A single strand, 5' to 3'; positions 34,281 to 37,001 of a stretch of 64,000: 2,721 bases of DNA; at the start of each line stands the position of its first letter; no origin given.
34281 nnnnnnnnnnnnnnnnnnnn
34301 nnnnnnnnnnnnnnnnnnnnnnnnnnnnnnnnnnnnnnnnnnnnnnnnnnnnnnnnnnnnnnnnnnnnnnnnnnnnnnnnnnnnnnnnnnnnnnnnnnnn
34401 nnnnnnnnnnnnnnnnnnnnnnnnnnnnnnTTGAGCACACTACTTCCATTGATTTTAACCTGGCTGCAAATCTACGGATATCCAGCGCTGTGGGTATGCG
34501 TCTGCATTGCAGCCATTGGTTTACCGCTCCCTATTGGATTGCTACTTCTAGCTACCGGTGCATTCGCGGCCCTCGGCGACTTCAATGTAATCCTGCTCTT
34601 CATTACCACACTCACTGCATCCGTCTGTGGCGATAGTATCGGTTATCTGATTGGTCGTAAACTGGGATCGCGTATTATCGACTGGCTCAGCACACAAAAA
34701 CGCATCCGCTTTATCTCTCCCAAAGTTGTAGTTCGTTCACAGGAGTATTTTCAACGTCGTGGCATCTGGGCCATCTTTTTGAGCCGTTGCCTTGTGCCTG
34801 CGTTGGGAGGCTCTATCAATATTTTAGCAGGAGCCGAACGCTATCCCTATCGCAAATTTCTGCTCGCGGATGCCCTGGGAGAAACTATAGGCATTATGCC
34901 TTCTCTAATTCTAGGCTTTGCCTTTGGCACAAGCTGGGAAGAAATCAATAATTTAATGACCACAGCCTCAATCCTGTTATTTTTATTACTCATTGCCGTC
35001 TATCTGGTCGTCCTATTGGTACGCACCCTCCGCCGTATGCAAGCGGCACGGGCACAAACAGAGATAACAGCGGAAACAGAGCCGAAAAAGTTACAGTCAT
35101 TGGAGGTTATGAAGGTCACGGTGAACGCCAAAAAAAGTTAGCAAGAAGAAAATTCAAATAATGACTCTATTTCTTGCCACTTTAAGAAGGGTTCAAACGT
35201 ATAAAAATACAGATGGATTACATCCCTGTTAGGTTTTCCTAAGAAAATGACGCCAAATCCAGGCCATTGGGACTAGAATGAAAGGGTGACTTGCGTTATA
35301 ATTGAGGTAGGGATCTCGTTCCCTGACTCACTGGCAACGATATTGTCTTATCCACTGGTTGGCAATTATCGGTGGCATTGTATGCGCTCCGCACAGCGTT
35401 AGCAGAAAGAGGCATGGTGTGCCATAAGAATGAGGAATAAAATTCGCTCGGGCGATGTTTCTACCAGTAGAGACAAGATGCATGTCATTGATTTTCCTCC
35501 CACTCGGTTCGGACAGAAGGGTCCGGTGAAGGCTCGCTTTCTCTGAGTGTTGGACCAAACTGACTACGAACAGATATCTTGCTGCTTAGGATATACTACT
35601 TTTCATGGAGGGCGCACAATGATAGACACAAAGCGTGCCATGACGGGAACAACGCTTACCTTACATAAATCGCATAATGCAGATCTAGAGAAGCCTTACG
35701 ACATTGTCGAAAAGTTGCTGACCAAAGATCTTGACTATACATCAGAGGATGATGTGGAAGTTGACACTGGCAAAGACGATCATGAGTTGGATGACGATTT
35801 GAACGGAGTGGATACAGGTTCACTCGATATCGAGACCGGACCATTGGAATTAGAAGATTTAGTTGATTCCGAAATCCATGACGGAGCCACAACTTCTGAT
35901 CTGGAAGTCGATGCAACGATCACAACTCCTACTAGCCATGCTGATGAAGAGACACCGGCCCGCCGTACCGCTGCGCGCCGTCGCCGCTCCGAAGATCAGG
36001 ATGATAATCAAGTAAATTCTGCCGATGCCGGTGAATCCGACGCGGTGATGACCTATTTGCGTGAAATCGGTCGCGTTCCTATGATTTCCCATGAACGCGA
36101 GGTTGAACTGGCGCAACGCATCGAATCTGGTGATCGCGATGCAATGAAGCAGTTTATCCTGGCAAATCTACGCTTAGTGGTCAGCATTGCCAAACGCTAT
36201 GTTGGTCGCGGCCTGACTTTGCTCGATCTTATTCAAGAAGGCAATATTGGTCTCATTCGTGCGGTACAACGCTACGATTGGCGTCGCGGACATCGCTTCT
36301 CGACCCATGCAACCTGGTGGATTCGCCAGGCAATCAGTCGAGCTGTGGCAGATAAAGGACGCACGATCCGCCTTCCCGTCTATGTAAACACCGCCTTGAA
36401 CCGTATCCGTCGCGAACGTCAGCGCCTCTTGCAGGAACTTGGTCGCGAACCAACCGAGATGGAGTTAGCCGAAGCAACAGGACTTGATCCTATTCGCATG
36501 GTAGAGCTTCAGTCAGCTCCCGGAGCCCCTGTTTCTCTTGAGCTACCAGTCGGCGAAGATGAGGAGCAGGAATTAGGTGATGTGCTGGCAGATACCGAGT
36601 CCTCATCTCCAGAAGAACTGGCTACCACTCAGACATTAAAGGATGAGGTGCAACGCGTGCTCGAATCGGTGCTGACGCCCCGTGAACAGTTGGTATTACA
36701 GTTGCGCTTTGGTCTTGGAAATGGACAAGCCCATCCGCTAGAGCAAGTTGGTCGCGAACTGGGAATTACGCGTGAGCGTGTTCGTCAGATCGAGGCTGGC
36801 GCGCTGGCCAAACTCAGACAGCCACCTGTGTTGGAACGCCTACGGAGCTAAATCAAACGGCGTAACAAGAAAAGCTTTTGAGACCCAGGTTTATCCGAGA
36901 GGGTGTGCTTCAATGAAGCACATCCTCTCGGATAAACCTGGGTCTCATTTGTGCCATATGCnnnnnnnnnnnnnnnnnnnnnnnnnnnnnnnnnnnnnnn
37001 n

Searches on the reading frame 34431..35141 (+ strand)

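Call 38: search_protein_families(library=pfam, proteins=[window:34431-35141:+], max_evalue=0.0001)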
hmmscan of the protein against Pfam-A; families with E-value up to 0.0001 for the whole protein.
window:34431-35141:+ (236 aa): 1 family
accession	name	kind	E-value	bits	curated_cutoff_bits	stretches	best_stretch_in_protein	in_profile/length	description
PF09335.16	VTT_dom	-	4.4e-19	69.6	33.9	1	34-162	2-121/123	VTT domain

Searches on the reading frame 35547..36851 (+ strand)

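Call 38: search_protein_families(library=pfam, proteins=[window:35547-36851:+], max_evalue=0.0001)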
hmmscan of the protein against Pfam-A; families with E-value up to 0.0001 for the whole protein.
window:35547-36851:+ (434 aa): 4 families
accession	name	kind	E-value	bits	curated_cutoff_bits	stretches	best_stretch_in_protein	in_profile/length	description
PF04542.20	Sigma70_r2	-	4e-21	75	24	1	204-273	2-71/71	Sigma-70 region 2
PF04539.22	Sigma70_r3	-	2e-20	73.1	25.3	1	283-357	2-76/78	Sigma-70 region 3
PF04545.22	Sigma70_r4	-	2.3e-17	62.7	24.1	1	375-425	4-50/50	Sigma-70, region 4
PF00140.25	Sigma70_r1_2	-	2e-12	47.3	22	1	165-197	1-33/34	Sigma-70 factor, region 1.2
